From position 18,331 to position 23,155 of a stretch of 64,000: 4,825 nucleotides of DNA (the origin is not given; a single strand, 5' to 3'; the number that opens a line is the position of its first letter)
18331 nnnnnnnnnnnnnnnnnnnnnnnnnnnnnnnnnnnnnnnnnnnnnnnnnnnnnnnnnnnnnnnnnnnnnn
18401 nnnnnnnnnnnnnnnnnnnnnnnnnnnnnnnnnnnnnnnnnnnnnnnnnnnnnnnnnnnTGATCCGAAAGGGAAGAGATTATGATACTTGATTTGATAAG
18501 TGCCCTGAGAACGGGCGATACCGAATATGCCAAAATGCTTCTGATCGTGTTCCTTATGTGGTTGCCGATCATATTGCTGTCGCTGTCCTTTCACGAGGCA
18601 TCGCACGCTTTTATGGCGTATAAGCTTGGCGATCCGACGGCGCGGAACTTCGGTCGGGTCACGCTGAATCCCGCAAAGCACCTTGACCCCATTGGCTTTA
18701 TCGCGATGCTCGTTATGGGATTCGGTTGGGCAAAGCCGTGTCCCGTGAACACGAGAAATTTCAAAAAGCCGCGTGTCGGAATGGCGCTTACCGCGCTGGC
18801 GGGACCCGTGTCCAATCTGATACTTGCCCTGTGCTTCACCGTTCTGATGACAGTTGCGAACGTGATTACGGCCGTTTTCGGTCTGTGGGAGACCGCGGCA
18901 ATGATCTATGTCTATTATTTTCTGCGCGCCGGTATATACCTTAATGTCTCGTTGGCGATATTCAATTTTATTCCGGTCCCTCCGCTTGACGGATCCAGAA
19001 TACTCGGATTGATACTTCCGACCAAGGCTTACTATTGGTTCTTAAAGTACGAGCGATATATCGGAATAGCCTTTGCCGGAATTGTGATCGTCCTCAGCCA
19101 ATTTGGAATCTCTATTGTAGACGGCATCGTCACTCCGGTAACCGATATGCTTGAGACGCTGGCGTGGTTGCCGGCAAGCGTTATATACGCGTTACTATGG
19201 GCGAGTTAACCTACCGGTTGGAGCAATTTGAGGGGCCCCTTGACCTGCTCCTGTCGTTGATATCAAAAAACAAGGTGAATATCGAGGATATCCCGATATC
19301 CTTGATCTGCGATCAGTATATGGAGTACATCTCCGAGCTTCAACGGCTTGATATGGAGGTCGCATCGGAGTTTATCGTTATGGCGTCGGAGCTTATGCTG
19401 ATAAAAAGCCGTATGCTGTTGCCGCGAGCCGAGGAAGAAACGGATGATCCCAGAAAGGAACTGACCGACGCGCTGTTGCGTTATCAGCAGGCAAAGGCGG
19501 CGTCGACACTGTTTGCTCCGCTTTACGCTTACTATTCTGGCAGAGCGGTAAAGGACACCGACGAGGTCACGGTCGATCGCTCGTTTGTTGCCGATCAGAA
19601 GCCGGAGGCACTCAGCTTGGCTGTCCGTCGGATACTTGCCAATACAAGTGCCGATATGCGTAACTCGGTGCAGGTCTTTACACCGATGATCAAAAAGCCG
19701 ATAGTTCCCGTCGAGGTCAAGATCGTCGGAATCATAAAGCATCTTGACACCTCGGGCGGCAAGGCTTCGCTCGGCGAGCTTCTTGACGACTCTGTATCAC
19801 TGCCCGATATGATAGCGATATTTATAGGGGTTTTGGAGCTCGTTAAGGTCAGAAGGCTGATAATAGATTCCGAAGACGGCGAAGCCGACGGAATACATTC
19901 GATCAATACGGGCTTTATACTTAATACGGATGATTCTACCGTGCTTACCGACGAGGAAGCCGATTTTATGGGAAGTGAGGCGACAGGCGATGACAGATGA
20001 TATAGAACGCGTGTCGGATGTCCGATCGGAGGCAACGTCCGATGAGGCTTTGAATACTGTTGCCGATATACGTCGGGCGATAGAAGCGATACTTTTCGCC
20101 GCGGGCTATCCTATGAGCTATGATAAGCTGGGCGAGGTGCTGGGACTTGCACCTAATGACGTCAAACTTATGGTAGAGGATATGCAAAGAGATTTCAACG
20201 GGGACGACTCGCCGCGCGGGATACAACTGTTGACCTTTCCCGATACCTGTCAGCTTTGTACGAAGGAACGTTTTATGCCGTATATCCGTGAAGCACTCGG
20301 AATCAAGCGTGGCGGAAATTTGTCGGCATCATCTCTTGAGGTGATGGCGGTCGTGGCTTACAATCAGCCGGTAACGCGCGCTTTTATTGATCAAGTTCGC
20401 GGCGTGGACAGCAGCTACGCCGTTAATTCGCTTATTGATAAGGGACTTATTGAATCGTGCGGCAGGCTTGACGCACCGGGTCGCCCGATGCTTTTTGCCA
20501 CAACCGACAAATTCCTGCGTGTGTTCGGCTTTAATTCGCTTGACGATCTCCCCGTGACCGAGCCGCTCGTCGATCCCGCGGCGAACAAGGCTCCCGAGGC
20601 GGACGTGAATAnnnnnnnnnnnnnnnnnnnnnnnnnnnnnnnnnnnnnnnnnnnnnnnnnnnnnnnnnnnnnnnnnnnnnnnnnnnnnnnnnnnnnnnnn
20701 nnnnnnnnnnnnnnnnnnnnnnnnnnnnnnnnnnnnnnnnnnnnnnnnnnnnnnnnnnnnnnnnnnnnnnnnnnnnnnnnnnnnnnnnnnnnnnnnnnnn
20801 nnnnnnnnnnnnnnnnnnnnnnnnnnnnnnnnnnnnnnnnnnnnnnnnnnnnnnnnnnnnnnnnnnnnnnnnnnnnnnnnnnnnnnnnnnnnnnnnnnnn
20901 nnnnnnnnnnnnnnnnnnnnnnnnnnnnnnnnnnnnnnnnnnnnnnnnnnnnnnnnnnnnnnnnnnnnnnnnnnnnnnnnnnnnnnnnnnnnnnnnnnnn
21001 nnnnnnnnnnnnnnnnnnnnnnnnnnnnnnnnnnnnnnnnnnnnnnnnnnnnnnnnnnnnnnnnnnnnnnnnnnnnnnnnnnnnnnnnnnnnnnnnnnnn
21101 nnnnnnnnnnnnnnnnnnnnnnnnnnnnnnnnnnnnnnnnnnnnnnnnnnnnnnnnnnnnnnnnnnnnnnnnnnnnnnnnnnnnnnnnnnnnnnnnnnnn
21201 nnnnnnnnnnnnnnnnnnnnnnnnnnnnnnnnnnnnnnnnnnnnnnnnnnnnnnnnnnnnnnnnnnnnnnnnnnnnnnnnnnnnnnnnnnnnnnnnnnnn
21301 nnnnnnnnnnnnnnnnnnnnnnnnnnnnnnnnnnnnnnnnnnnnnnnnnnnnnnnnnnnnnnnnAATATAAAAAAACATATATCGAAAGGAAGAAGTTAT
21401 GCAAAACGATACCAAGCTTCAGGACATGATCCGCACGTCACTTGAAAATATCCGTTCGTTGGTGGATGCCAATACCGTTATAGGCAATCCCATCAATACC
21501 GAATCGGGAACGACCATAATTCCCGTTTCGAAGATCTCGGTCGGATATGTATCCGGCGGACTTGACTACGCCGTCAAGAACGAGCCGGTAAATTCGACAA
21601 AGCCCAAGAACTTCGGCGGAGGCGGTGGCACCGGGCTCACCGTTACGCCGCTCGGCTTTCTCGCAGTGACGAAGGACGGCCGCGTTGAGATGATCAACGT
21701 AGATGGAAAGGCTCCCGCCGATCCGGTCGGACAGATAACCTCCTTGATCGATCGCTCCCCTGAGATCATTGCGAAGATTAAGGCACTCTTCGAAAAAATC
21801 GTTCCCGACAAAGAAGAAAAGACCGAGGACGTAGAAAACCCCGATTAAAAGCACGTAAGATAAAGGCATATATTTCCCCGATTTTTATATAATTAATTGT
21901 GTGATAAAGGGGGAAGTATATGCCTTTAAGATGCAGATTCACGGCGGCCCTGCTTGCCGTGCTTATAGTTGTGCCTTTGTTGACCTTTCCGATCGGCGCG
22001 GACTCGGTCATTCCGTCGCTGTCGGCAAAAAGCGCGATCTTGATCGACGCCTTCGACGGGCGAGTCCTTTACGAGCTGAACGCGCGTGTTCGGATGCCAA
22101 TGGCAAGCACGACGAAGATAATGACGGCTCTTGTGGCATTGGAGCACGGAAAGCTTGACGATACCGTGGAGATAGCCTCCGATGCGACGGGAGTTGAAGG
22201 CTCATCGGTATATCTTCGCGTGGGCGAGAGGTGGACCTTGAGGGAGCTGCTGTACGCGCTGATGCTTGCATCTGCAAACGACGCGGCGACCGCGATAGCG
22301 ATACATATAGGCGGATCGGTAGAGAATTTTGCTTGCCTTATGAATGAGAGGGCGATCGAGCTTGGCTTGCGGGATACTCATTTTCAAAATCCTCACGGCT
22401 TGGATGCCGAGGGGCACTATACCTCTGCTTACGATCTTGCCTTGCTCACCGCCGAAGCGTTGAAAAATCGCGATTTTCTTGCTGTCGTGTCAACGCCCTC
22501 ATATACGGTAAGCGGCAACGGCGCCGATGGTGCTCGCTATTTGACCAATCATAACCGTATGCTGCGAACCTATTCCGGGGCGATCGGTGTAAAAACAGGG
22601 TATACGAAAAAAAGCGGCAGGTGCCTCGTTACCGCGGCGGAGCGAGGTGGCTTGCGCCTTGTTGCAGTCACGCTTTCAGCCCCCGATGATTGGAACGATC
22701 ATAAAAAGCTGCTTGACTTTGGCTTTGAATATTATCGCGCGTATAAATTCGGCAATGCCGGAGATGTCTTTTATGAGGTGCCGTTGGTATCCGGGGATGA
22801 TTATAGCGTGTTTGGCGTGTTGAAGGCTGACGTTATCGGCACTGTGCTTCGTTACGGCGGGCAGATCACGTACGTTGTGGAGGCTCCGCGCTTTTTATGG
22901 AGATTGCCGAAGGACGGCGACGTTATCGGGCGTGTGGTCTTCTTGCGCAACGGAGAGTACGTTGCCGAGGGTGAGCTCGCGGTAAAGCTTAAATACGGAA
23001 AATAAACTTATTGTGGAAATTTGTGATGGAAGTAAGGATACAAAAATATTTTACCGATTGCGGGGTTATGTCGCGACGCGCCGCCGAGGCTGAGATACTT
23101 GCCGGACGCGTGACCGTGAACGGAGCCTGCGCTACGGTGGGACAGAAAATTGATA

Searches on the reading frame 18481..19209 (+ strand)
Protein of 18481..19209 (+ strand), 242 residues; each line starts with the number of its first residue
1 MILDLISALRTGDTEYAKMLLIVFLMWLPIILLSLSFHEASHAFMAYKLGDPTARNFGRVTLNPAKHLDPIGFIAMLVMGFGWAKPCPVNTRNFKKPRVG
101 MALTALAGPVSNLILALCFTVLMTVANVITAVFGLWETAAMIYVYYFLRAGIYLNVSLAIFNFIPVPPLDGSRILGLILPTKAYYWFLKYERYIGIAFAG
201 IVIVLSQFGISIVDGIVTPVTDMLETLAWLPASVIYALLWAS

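Call 21: search_protein_families(library=pfam, proteins=[window:18481-19209:+], max_evalue=0.01)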
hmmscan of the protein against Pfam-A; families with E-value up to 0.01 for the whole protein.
window:18481-19209:+ (242 aa): 1 family
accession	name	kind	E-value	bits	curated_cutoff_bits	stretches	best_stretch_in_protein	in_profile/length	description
PF02163.28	Peptidase_M50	-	1.9e-14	54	27.2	1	30-180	5-195/221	Peptidase family M50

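Call 64: search_protein_families(library=ncbifam, proteins=[window:18481-19209:+], max_evalue=0.01)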
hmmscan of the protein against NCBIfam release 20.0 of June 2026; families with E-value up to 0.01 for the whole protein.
window:18481-19209:+ (242 aa): 1 family
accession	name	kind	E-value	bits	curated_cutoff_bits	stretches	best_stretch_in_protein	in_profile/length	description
TIGR00054.1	TIGR00054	equivalog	1.1e-05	24.5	147.55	1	136-212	337-412/421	RIP metalloprotease RseP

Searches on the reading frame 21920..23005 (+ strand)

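Call 55: search_protein_families(library=pfam, proteins=[window:21920-23005:+], max_evalue=0.001)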
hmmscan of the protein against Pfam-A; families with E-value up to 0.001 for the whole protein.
window:21920-23005:+ (361 aa): 4 families
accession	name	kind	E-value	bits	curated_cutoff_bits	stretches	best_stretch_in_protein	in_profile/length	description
PF00768.25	Peptidase_S11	-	4.6e-61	206.8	27.6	1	32-255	8-238/239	D-alanyl-D-alanine carboxypeptidase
PF13354.11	Beta-lactamase2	-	2e-09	37.6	22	1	47-176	10-142/214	Beta-lactamase enzyme family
PF00144.29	Beta-lactamase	-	0.00063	19.5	27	0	41-111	19-100/329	Beta-lactamase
PF00905.27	Transpeptidase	-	0.00073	19.3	22.1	0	58-97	39-78/299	Penicillin binding protein transpeptidase domain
